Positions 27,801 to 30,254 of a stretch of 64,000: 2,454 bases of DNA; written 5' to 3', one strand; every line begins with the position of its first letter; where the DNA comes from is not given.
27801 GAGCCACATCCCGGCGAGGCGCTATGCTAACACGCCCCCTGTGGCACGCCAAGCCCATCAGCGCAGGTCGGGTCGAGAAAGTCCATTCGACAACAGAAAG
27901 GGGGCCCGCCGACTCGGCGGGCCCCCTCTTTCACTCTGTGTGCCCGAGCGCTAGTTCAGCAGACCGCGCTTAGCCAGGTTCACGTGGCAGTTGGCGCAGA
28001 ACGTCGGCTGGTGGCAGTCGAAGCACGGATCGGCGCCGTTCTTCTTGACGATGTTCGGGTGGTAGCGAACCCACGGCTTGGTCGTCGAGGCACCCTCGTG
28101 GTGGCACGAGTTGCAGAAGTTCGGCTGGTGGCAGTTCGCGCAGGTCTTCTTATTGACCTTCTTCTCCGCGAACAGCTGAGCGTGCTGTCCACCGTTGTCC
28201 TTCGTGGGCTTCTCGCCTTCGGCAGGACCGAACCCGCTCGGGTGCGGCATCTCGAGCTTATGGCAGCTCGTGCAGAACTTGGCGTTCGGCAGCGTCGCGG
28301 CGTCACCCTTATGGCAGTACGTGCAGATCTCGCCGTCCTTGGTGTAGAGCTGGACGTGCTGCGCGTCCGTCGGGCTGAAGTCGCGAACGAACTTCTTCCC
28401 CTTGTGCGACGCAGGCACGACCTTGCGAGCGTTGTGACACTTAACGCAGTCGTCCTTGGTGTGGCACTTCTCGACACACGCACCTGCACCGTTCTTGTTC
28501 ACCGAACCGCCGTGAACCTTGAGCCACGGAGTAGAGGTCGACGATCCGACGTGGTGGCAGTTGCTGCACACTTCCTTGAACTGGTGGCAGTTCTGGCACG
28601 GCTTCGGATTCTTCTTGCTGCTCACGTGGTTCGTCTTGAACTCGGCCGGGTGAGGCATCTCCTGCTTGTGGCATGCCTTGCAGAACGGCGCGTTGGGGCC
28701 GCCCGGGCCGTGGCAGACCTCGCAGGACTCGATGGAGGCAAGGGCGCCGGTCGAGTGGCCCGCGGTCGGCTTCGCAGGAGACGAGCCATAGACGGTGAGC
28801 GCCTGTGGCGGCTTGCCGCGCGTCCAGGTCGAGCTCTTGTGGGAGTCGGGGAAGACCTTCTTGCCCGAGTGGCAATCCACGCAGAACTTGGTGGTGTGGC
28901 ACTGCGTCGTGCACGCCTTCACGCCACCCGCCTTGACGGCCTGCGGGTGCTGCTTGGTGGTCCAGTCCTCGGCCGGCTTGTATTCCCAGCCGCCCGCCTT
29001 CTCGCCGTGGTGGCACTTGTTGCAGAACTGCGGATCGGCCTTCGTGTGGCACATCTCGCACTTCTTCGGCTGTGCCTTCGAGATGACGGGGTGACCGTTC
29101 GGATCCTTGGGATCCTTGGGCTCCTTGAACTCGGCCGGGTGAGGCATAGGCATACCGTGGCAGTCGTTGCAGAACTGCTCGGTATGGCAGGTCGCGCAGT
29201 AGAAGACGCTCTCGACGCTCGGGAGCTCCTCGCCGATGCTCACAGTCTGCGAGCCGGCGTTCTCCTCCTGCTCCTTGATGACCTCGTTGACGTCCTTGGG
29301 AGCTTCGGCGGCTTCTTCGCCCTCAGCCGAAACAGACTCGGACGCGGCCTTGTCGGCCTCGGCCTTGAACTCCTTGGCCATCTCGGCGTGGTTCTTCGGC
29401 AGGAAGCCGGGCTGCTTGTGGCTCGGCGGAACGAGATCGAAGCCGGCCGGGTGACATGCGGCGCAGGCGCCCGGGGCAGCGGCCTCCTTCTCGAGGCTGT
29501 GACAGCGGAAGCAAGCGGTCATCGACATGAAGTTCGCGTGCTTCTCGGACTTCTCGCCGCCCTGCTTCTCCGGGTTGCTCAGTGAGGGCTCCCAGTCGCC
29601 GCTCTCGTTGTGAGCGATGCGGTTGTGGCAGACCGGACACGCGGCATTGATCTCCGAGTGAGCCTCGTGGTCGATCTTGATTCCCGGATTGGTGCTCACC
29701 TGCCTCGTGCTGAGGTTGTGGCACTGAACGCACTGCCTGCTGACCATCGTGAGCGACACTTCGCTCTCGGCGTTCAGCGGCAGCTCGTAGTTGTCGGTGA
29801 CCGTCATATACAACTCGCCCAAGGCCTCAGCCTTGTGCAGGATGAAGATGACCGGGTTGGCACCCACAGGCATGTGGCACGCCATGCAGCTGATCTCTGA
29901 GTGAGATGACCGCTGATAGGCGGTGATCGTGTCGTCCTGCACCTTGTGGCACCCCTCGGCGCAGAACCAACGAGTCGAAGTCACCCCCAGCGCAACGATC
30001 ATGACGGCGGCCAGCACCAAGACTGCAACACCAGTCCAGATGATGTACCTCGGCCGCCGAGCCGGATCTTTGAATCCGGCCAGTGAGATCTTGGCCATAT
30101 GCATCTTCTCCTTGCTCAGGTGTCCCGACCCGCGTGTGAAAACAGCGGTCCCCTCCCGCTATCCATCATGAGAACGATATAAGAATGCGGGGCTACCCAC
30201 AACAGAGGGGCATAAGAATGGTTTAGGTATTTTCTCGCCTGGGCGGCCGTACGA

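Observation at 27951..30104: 24-haem membrane-anchored cytochrome: quinol-dehydrogenase-like head fused to a triplicated hexahaem module with CxxxCH variants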

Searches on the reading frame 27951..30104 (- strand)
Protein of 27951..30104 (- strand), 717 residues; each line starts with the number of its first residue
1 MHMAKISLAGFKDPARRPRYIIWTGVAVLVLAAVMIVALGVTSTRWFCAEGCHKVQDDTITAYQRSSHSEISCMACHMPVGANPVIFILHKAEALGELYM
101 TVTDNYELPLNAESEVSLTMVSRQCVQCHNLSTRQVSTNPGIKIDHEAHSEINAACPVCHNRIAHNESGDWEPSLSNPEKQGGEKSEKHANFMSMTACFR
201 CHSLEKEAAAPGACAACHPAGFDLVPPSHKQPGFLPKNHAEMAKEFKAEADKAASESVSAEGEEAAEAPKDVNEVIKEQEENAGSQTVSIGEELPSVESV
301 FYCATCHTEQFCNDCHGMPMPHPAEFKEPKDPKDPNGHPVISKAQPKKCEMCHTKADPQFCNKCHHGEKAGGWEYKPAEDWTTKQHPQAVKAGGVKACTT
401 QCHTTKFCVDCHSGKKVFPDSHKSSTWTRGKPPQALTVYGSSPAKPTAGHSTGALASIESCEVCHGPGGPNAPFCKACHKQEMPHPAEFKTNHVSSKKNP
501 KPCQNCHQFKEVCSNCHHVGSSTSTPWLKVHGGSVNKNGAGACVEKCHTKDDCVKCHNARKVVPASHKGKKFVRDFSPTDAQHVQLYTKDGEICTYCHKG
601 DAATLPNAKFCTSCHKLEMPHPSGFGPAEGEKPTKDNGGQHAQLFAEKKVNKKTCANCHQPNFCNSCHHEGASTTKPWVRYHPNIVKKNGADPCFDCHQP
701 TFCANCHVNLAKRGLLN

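Call 4: search_protein_families(library=pfam, proteins=[window:27951-30104:-], max_evalue=1)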
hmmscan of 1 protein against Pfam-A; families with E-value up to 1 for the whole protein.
window:27951-30104:- (717 aa): 6 families
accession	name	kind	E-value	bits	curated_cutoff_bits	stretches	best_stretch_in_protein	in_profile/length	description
PF03264.19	Cytochrom_NNT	-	1.9e-13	50.9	24.1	1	25-166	16-170/174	NapC/NirT cytochrome c family, N-terminal region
PF22113.1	Mtrc-MtrF_II-IV_dom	-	1.8e-12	47.6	30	2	51-208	11-169/176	Outer membrane cytochrome MtrC/MtrF-like, domains II/IV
PF14522.11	Cytochrome_C7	-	4.9e-10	39.5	24.8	1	144-218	3-66/67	Cytochrome c7 and related cytochrome c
PF14537.11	Cytochrom_c3_2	-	8.3e-05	23.4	25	3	546-616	22-79/79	Cytochrome c3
PF02085.21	Cytochrom_CIII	-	0.0014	19.4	22.9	2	136-218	15-101/101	Class III cytochrome C family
PF09699.15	Paired_CXXCH_1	-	0.0061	16.7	20.6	1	664-700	9-38/41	Doubled CXXCH motif (Paired_CXXCH_1)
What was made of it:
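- On NapC/NirT superfamily (Pfam PF03264 Cytochrom_NNT): 50.9 bits against a 24.1 cutoff, aa 25-166 on profile positions 16-170 of 174 (call 4).
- On Paired_CXXCH_1 (Pfam PF09699): 16.7 bits against a 20.6 cutoff for the whole protein (call 4).
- The head exceeds the Pfam NNT gathering score (call 4).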

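Call 5: search_protein_families(library=ncbifam, proteins=[window:27951-30104:-], max_evalue=1)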
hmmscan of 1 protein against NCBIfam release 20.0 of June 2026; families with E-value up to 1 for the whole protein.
window:27951-30104:- (717 aa): 5 families
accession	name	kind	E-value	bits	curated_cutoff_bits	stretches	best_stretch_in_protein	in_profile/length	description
TIGR03153.1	cytochr_NrfH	equivalog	3.2e-13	49.9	134.2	1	24-165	4-138/138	cytochrome c nitrite reductase small subunit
TIGR02161.1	napC_nirT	subfamily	0.0014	18.6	310.6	1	22-166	22-180/185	periplasmic nitrate (or nitrite) reductase c-type cytochrome, NapC/NirT family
NF033486.1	harvest_ssl1498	equivalog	0.041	13.8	45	1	5-41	16-52/53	photosystem II assembly protein Psb34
NF007657.0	PRK10329.1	equivalog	0.2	11.8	131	0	548-563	6-21/81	glutaredoxin-like protein NrdH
NF038083.1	CU044_5270_fam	subfamily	0.68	9.7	100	1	13-43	20-53/284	CU044_5270 family protein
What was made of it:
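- On NrfH (NCBIfam TIGR03153, equivalog): 49.9 bits against a 134.2 cutoff (call 5).
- On NapC/NirT subfamily (NCBIfam TIGR02161): 18.6 bits against a 310.6 cutoff (call 5).
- Closest known: NrfH / NapC / CymA. Different: D89 is replaced by E. The NCBIfam NrfH and NapC cutoffs are missed (call 5).
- The head misses the NCBIfam cutoffs for NrfH and NapC/NirT (call 5).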

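Call 6: search_solved_structures(query=window:27951-30104:-, max_evalue=1, show_alignments=2)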
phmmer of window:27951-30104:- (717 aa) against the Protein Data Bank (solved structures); distinct sequences matched with E-value up to 1: 1.
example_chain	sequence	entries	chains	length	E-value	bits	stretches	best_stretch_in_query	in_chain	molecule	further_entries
2j7a_C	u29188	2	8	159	1.9e-05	26.4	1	23-152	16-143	CYTOCHROME C QUINOL DEHYDROGENASE NRFH | NAPC/NIRT CYTOCHROME C FAMILY PROTEIN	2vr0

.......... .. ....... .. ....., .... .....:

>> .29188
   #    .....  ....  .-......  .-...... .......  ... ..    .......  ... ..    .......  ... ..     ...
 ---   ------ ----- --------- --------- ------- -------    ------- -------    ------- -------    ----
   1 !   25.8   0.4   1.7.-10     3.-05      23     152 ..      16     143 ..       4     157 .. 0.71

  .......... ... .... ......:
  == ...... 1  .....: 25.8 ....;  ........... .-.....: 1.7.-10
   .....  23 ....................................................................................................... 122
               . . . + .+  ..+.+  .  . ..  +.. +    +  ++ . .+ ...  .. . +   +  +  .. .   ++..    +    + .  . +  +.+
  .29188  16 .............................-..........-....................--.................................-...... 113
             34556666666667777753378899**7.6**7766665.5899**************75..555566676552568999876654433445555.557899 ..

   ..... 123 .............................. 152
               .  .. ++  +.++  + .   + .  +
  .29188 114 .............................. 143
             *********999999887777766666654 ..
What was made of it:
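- On NapC/NirT superfamily (Pfam PF03264 Cytochrom_NNT): K82 aligns with K91 and D89 with E97 in the phmmer alignment (call 6).
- The NrfH equivalog score is missed and the CXXCHXM methionine is absent (calls 5, 6).
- Tried and rejected: NrfH or NapC equivalog membership is rejected (calls 5, 6).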

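Call 9: find_homologous_proteins(query=window:27951-30104:-, max_evalue=0.001)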
Query window:27951-30104:- (717 aa): 408 proteins with E <= 0.001 among 8000 candidates; the best 120 are listed.
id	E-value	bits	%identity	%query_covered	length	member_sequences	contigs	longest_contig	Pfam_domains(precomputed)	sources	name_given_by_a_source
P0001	0.0e+0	1704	100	100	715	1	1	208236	PF03264.20,PF14522.12,PF22113.2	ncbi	-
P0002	0.0e+0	1242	72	99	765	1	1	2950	PF02085.22,PF14522.12,PF22113.2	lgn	-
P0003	0.0e+0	1200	70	99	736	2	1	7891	PF03264.20,PF02085.22,PF14522.12,PF22113.2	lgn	-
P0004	0.0e+0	1158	67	100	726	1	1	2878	PF14522.12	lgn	-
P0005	0.0e+0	1116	66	99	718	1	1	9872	PF14522.12,PF22113.2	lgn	-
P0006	0.0e+0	1111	68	100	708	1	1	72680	PF14537.12,PF14522.12,PF22113.2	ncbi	-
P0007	0.0e+0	1098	65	100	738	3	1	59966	PF03264.20,PF14522.12,PF22113.2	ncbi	-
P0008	0.0e+0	1086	67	100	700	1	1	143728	PF03264.20,PF14522.12,PF22113.2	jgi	-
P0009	0.0e+0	1085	64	100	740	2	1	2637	PF14522.12,PF22113.2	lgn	-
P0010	0.0e+0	1078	62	99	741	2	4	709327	PF14522.12,PF22113.2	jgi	jgi:nitrate/TMAO reductase-like tetraheme cytochrome c subunit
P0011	0.0e+0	1073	64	100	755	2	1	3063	PF14522.12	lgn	-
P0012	0.0e+0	1071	65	100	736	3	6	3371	PF03264.20,PF02085.22,PF14522.12,PF22113.2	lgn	-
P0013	0.0e+0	1068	63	100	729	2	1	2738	PF14522.12,PF22113.2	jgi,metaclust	metaclust:\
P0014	0.0e+0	1065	62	100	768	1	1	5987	PF14522.12,PF22113.2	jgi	jgi:hypothetical protein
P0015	0.0e+0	1061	63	100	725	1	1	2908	PF03264.20,PF02085.22,PF14522.12,PF22113.2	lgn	-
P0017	0.0e+0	1051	63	99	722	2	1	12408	PF03264.20,PF02085.22,PF22113.2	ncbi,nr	ncbi:MAG TPA: NapC/NirT family cytochrome c [Coriobacteriia bacterium]|nr:NapC/NirT family cytochrom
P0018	0.0e+0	1049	64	100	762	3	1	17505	PF03264.20,PF14522.12,PF22113.2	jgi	-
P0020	0.0e+0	1046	62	99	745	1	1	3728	PF03264.20,PF14522.12,PF22113.2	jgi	-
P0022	0.0e+0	1042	63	100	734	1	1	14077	PF03264.20,PF14522.12,PF22113.2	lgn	-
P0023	0.0e+0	1041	64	99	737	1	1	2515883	PF03264.20,PF14522.12,PF22113.2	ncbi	-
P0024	0.0e+0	1035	64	100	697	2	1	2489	PF03264.20,PF14522.12,PF22113.2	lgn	-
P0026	0.0e+0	1026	63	99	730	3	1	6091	PF03264.20,PF14522.12,PF22113.2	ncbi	-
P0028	0.0e+0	1016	61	100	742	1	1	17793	PF03264.20,PF14522.12,PF22113.2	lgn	-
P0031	9.7e-297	1005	61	99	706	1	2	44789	PF03264.20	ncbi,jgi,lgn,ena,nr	ncbi:MAG: hypothetical protein CVT67_09425 [Actinobacteria bacterium HGW-Actinobacteria-7]|jgi:nitra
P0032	1.1e-296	1004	62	100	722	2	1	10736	PF03264.20,PF02085.22,PF14522.12,PF22113.2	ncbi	-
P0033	1.3e-293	994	61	100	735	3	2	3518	PF03264.20,PF02085.22,PF14522.12,PF22113.2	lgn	-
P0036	4.1e-292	989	61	99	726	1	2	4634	PF03264.20,PF02085.22,PF14522.12,PF22113.2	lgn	-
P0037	2.1e-291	987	59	100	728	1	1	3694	PF03264.20,PF14522.12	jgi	jgi:nitrate/TMAO reductase-like tetraheme cytochrome c subunit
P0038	5.5e-291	985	60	100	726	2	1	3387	PF03264.20,PF14522.12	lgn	-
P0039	1.2e-290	984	61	100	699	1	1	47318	PF14537.12,PF03264.20,PF14522.12,PF22113.2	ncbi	-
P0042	1.3e-288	978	61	100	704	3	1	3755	PF14537.12,PF03264.20,PF02085.22,PF14522.12,PF22113.2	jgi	jgi:hypothetical protein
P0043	1.0e-287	975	60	99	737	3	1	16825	PF14537.12,PF03264.20,PF14522.12,PF22113.2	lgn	-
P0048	3.4e-280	950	58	99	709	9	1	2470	PF03264.20,PF14522.12,PF22113.2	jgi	jgi:nitrate/TMAO reductase-like tetraheme cytochrome c subunit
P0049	4.0e-280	950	59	99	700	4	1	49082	PF03264.20,PF14522.12,PF22113.2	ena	-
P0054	1.8e-277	941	58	98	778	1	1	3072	PF03264.20,PF14522.12,PF22113.2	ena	-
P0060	2.9e-271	920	59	100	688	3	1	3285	PF03264.20,PF22113.2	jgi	-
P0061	5.7e-271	919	59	100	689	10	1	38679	PF03264.20,PF02085.22,PF22113.2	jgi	-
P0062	9.2e-271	919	56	100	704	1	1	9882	PF03264.20,PF14522.12,PF22113.2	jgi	jgi:nitrate/TMAO reductase-like tetraheme cytochrome c subunit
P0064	1.0e-269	915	57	100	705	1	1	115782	PF14537.12,PF03264.20,PF14522.12,PF22113.2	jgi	-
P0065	2.1e-269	914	58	100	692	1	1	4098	PF14537.12,PF03264.20,PF02085.22,PF14522.12,PF22113.2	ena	-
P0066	5.1e-269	913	58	100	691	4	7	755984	PF14537.12,PF03264.20,PF14522.12,PF22113.2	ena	-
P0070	7.7e-264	896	59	99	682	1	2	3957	PF03264.20,PF14522.12,PF22113.2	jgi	jgi:nitrate/TMAO reductase-like tetraheme cytochrome c subunit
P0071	1.8e-263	895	57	100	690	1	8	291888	PF14537.12,PF03264.20,PF02085.22,PF14522.12,PF22113.2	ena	-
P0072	7.5e-263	892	58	99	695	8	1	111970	PF03264.20,PF02085.22,PF14522.12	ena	-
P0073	5.5e-261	886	56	99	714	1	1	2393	PF03264.20,PF14522.12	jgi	jgi:nitrate/TMAO reductase-like tetraheme cytochrome c subunit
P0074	7.9e-261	886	57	100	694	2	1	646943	PF03264.20,PF02085.22,PF14522.12,PF22113.2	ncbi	-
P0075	8.1e-261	886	55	100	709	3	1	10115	PF03264.20,PF14522.12,PF22113.2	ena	-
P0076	8.1e-260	882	56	99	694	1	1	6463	PF03264.20,PF02085.22,PF14522.12,PF22113.2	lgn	-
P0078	1.9e-255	868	55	99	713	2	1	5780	PF03264.20,PF02085.22,PF14522.12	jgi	jgi:hypothetical protein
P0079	2.3e-255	868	57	99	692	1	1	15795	PF03264.20,PF14522.12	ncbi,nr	ncbi:MAG: hypothetical protein HGB10_10450 [Coriobacteriia bacterium]|nr:hypothetical protein [Corio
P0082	8.6e-253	859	53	99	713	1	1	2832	PF03264.20,PF22113.2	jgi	jgi:hypothetical protein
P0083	4.4e-252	857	57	99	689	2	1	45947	PF03264.20,PF14522.12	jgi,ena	-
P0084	1.7e-251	855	55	99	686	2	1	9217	PF03264.20,PF02085.22,PF14522.12,PF22113.2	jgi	-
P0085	2.8e-251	854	55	99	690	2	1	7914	PF03264.20,PF02085.22,PF14522.12,PF22113.2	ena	-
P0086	3.1e-251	854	55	99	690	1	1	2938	PF03264.20,PF02085.22,PF14522.12,PF22113.2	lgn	-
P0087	3.5e-249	847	55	99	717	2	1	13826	PF14537.12,PF03264.20,PF02085.22,PF14522.12,PF22113.2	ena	-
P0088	4.5e-249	847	54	99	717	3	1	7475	PF14537.12,PF03264.20,PF02085.22,PF14522.12,PF22113.2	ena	-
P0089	4.9e-249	847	55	99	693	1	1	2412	PF03264.20,PF02085.22,PF22113.2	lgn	-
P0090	5.3e-249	847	54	100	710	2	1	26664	PF14537.12,PF03264.20,PF14522.12,PF22113.2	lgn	-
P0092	7.1e-247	840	55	99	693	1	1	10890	PF03264.20,PF02085.22,PF14522.12,PF22113.2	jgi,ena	-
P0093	1.1e-246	839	54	100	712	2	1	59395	PF14537.12,PF03264.20,PF14522.12,PF22113.2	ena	-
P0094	3.3e-246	837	53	100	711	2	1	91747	PF14537.12,PF03264.20,PF14522.12,PF22113.2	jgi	-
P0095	6.0e-246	837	55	99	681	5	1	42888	PF14537.12,PF03264.20,PF02085.22,PF14522.12,PF22113.2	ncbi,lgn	-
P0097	5.2e-244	830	53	99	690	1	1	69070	PF03264.20,PF02085.22,PF22113.2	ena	-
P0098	5.8e-244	830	53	99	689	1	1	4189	PF03264.20,PF02085.22,PF14522.12,PF22113.2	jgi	jgi:hypothetical protein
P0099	9.3e-243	826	55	99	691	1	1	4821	PF03264.20,PF02085.22,PF14522.12,PF22113.2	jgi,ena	-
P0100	1.2e-242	826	53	100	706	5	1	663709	PF14537.12,PF03264.20,PF14522.12,PF22113.2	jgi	-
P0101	1.9e-238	812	54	99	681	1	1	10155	PF14537.12,PF03264.20,PF14522.12,PF22113.2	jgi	jgi:hypothetical protein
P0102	3.2e-238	811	52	99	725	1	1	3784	PF14537.12,PF03264.20,PF02085.22,PF14522.12,PF22113.2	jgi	jgi:nitrate/TMAO reductase-like tetraheme cytochrome c subunit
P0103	8.0e-238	810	53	100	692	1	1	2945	PF03264.20,PF22113.2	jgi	jgi:nitrate/TMAO reductase-like tetraheme cytochrome c subunit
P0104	9.0e-237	806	54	99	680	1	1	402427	PF03264.20,PF14522.12,PF22113.2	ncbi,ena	-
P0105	1.8e-236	805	53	100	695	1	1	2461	PF14537.12,PF03264.20,PF02085.22,PF14522.12,PF22113.2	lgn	-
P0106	2.6e-236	805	52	100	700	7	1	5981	PF14537.12,PF03264.20,PF22113.2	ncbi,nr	ncbi:MAG: NapC/NirT family cytochrome c [Coriobacteriia bacterium]|nr:NapC/NirT family cytochrome c 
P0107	6.7e-234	797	55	99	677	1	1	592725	PF14537.12,PF03264.20,PF02085.22,PF14522.12,PF22113.2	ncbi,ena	-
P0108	6.9e-234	797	52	99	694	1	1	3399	PF14537.12,PF03264.20,PF14522.12,PF22113.2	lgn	-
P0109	1.9e-233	795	53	99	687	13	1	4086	PF14537.12,PF03264.20,PF02085.22,PF14522.12,PF22113.2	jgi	jgi:nitrate/TMAO reductase-like tetraheme cytochrome c subunit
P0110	9.4e-233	793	50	100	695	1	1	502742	PF14537.12,PF03264.20,PF02085.22,PF14522.12,PF22113.2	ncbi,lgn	-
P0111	4.3e-232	791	51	99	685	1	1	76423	PF14537.12,PF12773.14,PF03264.20,PF02085.22,PF14522.12,PF22113.2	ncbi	-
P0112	9.7e-231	786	51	100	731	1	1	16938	PF14537.12,PF03264.20,PF02085.22,PF14522.12,PF22113.2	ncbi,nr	ncbi:MAG: NapC/NirT family cytochrome c [Coriobacteriales bacterium]|nr:NapC/NirT family cytochrome 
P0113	6.9e-227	774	49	99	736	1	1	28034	PF03264.20,PF02085.22,PF14522.12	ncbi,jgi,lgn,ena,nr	ncbi:MAG: NapC/NirT family cytochrome c [Coriobacteriia bacterium]|nr:NapC/NirT family cytochrome c 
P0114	4.1e-226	771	52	99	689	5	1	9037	PF14537.12,PF03264.20,PF02085.22,PF14522.12,PF22113.2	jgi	-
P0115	1.8e-225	769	52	99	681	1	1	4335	PF09699.16,PF03264.20,PF14522.12,PF22113.2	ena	-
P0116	4.8e-221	754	52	99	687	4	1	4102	PF14537.12,PF03264.20,PF02085.22,PF14522.12,PF22113.2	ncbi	-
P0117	5.7e-220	751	51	99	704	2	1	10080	PF14537.12,PF03264.20,PF02085.22,PF14522.12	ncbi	-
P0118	1.6e-217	743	48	99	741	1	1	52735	PF03264.20,PF14522.12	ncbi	-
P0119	3.4e-217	742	51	99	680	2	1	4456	PF14537.12,PF03264.20,PF02085.22,PF14522.12,PF22113.2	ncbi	ncbi:MAG: NapC/NirT family cytochrome c [Coriobacteriales bacterium]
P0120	3.9e-217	741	51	99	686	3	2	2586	PF14537.12,PF03264.20,PF02085.22,PF14522.12,PF22113.2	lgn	-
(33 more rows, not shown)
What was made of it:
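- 27951..30104 (-): Gene for the 24-haem c-type cytochrome (717-aa ORF; probable true start at 30098, 715 aa, about 78 kDa apo and about 92.5 kDa with 24 haems). 100% identical to P0001 (call 9).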

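Call 16: find_encoding_contigs(protein=P0001, flank=8000, max_places=2)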
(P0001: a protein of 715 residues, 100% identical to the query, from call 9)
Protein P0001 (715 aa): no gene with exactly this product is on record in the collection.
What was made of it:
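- Tried and rejected: An exact look-up of the window's own protein in the contig index found nothing on record (call 16), so the source record of the window stays unnamed.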

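Call 17: find_encoding_contigs(protein=P0023, flank=8000, max_places=2)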
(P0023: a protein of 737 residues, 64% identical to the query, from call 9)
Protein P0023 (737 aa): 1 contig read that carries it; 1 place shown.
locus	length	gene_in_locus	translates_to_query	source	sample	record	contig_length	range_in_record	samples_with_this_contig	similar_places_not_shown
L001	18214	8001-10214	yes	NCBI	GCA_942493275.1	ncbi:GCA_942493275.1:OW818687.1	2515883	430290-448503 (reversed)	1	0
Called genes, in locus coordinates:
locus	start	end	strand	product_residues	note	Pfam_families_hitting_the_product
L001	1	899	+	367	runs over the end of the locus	PF00437:T2SSE, PF13604:AAA_30 (faint)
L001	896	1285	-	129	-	PF04892:VanZ-LLP1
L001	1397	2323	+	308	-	PF00892:EamA, PF03151:TPT (faint), PF00892:EamA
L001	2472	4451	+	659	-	PF00912:Transgly, PF00905:Transpeptidase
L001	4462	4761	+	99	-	PF00226:DnaJ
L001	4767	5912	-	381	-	PF04015:DUF362, PF13183:Fer4_8 (faint), PF00037:Fer4 (weak), PF12797:Fer4_2 (faint), PF12837:Fer4_6 (faint), PF12838:Fer4_7 (weak), PF13237:Fer4_10 (weak)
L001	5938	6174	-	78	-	-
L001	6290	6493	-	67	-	PF00037:Fer4 (faint), PF12838:Fer4_7 (weak)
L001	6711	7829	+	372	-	-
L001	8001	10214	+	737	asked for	PF03264:Cytochrom_NNT, PF14522:Cytochrome_C7 (faint), PF22113:Mtrc-MtrF_II-IV_dom (faint)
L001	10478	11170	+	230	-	PF09858:DUF2085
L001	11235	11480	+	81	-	PF20660:DUF6812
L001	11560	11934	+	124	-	-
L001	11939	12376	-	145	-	-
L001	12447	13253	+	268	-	PF01887:SAM_HAT_N, PF20257:SAM_HAT_C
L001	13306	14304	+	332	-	PF01966:HD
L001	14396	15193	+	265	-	PF01048:PNP_UDP_1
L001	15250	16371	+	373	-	PF13398:Peptidase_M50B (weak), PF02163:Peptidase_M50, PF00571:CBS (weak)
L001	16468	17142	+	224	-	PF06971:Put_DNA-bind_N, PF02629:CoA_binding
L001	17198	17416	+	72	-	PF02416:TatA_B_E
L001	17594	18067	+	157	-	PF03449:GreA_GreB_N, PF01272:GreA_GreB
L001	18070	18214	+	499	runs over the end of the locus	PF01336:tRNA_anti-codon, PF00152:tRNA-synt_2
